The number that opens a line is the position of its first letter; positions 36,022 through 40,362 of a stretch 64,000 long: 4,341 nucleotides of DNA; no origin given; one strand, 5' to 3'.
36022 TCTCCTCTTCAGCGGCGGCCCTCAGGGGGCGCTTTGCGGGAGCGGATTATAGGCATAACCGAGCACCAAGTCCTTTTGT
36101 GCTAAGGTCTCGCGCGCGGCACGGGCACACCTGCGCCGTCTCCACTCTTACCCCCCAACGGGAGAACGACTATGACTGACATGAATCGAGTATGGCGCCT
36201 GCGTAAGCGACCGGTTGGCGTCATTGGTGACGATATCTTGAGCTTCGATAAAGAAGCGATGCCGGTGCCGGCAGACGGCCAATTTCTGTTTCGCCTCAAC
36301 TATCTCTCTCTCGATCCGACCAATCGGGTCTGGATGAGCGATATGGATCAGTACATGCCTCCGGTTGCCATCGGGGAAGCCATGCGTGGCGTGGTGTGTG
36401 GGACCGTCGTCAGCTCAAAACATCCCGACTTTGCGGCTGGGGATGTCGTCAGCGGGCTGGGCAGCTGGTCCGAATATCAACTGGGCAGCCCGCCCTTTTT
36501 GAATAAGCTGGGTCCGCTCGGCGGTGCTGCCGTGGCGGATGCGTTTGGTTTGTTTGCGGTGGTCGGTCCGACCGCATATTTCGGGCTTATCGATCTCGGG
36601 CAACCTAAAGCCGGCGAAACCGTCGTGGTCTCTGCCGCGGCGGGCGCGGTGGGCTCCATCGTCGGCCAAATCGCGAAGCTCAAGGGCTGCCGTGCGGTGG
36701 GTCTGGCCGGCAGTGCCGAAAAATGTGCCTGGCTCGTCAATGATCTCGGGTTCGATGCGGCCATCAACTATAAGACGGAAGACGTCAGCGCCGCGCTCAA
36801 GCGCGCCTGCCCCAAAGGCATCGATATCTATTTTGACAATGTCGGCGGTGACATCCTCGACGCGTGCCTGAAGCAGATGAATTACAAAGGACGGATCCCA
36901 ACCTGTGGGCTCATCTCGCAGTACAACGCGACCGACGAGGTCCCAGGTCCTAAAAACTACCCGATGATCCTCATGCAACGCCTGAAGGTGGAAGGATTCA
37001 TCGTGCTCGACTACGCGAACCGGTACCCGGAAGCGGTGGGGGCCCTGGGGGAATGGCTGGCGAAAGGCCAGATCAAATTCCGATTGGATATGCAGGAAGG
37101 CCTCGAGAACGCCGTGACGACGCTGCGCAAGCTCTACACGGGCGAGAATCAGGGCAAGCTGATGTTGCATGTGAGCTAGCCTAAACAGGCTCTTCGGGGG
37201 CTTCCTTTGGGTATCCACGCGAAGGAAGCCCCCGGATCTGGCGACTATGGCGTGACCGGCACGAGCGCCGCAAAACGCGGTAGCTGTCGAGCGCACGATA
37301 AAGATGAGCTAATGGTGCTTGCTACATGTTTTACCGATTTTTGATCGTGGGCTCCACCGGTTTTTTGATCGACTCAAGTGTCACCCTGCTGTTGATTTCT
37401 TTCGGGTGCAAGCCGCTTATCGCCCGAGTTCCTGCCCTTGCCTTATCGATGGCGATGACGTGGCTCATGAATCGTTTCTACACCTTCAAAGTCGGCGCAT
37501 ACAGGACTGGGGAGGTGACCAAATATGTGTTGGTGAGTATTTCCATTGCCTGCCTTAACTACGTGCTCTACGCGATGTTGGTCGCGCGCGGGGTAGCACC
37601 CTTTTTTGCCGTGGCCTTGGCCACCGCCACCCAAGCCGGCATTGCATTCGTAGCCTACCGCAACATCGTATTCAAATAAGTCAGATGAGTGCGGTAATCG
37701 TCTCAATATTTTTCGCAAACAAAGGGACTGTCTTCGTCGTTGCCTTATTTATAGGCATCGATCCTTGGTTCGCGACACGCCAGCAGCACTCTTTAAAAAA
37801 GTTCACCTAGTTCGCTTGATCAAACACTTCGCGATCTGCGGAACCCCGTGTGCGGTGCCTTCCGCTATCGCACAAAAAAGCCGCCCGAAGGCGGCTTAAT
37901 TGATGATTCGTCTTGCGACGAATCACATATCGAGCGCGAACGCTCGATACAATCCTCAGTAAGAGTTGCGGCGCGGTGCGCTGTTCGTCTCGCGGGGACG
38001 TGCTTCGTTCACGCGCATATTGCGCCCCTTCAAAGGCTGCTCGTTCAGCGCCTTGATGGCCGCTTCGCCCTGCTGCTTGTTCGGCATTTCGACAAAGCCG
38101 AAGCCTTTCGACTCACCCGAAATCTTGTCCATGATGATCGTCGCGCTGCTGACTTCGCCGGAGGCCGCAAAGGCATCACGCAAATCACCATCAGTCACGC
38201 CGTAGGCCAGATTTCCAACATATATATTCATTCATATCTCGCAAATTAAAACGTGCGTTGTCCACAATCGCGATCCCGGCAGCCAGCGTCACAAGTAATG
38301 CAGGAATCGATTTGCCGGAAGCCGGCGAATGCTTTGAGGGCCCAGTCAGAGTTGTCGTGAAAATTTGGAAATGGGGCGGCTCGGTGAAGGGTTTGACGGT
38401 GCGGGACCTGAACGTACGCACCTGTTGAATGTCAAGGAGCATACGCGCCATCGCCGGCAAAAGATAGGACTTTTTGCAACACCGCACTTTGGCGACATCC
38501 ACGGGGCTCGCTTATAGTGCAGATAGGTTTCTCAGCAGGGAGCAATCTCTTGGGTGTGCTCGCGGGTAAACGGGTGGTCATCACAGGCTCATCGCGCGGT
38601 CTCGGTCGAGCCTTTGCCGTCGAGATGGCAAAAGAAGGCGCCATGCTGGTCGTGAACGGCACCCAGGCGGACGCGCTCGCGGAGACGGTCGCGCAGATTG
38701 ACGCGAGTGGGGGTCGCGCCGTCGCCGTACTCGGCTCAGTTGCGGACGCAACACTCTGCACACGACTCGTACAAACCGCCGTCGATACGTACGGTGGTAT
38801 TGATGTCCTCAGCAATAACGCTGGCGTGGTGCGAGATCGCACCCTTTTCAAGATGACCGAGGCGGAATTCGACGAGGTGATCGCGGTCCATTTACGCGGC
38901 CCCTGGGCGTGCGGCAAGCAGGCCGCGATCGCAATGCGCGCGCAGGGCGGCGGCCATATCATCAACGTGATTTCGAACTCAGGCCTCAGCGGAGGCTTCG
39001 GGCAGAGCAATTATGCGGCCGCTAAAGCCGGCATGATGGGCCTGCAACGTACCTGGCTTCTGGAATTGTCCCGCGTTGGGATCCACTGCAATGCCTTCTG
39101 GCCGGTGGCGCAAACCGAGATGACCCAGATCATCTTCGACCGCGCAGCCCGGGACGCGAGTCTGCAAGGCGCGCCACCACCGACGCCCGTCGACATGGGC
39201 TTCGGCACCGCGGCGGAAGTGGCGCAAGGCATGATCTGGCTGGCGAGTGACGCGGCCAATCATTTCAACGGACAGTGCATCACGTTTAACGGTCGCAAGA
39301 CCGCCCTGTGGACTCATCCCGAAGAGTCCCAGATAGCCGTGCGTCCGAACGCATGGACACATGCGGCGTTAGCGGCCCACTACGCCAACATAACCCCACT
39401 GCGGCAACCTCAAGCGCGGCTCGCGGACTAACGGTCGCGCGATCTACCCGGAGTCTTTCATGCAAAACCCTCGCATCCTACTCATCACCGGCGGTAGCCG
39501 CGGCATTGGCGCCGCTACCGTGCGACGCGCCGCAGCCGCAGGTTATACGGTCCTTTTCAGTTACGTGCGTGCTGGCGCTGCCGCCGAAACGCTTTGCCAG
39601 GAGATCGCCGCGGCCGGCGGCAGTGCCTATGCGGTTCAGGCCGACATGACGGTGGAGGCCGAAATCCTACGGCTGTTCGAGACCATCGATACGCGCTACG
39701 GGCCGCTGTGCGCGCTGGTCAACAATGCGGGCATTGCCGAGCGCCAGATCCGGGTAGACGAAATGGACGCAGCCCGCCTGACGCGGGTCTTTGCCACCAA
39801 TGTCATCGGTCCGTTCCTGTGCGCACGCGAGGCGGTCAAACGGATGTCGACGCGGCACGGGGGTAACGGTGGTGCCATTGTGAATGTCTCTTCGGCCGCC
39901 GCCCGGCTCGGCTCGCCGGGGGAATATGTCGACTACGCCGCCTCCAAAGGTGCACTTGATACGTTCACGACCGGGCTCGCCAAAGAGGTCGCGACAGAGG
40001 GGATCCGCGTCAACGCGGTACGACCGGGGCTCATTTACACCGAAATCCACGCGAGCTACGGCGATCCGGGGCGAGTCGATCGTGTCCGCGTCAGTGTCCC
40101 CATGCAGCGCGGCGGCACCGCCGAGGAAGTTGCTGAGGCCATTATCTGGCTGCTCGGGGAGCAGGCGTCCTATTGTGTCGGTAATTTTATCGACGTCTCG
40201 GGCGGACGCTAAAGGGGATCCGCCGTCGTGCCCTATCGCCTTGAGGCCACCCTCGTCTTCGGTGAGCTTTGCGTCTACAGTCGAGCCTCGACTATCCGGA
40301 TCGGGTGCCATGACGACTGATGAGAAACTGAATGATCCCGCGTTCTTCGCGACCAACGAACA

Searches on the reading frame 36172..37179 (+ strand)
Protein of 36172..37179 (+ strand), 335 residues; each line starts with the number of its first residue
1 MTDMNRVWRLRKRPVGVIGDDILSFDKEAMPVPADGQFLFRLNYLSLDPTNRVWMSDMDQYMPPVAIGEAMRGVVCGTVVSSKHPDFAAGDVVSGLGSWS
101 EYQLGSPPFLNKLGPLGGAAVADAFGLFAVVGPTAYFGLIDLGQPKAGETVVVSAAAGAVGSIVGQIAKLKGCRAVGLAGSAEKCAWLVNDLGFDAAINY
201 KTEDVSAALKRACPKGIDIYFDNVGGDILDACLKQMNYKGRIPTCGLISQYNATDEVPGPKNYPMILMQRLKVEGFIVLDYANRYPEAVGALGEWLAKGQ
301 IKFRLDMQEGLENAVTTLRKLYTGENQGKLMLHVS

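Call 42: search_protein_families(library=pfam, proteins=[window:36172-37179:+], max_evalue=0.00001)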
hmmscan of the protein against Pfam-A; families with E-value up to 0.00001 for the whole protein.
window:36172-37179:+ (335 aa): 3 families
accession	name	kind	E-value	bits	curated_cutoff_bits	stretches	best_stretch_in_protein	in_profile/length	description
PF16884.10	ADH_N_2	-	4.1e-33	113.9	31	1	6-110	1-105/108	N-terminal domain of oxidoreductase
PF00107.32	ADH_zinc_N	-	8.6e-23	81.1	31.8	1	159-290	1-125/129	Zinc-binding dehydrogenase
PF13602.12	ADH_zinc_N_2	-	1.9e-12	48.7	27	1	192-331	1-133/134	Zinc-binding dehydrogenase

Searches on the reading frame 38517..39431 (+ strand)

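Call 42: search_protein_families(library=pfam, proteins=[window:38517-39431:+], max_evalue=0.00001)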
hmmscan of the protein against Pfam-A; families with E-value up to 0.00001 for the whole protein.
window:38517-39431:+ (304 aa): 3 families
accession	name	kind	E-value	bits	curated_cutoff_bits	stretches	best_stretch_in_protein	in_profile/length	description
PF00106.31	adh_short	-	8.6e-43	146.5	26.6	1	18-205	1-189/195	short chain dehydrogenase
PF13561.12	adh_short_C2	-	7.8e-36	124.3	27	1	26-258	5-232/236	Enoyl-(Acyl carrier protein) reductase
PF08659.16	KR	-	8.8e-15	55.5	22.6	1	20-176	3-159/180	KR domain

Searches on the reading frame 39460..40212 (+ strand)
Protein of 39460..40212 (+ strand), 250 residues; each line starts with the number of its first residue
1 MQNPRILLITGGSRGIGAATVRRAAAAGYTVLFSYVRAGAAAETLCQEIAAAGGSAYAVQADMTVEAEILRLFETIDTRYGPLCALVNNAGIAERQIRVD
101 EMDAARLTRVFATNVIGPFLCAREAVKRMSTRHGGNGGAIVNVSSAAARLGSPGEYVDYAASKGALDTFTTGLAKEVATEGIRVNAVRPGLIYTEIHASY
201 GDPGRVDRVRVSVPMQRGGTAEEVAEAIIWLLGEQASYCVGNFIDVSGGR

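Call 42: search_protein_families(library=pfam, proteins=[window:39460-40212:+], max_evalue=0.00001)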
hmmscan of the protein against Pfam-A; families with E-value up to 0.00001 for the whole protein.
window:39460-40212:+ (250 aa): 4 families
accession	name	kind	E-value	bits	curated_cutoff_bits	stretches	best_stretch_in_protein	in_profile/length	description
PF13561.12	adh_short_C2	-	5.5e-51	173.9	27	1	14-249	6-234/236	Enoyl-(Acyl carrier protein) reductase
PF00106.31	adh_short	-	1.5e-49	168.6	26.6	1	6-199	2-189/195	short chain dehydrogenase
PF08659.16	KR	-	5.2e-14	53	22.6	1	8-173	4-163/180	KR domain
PF23441.1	SDR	-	1.9e-07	31.2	27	1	49-236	60-243/258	SDR-like rossmann domain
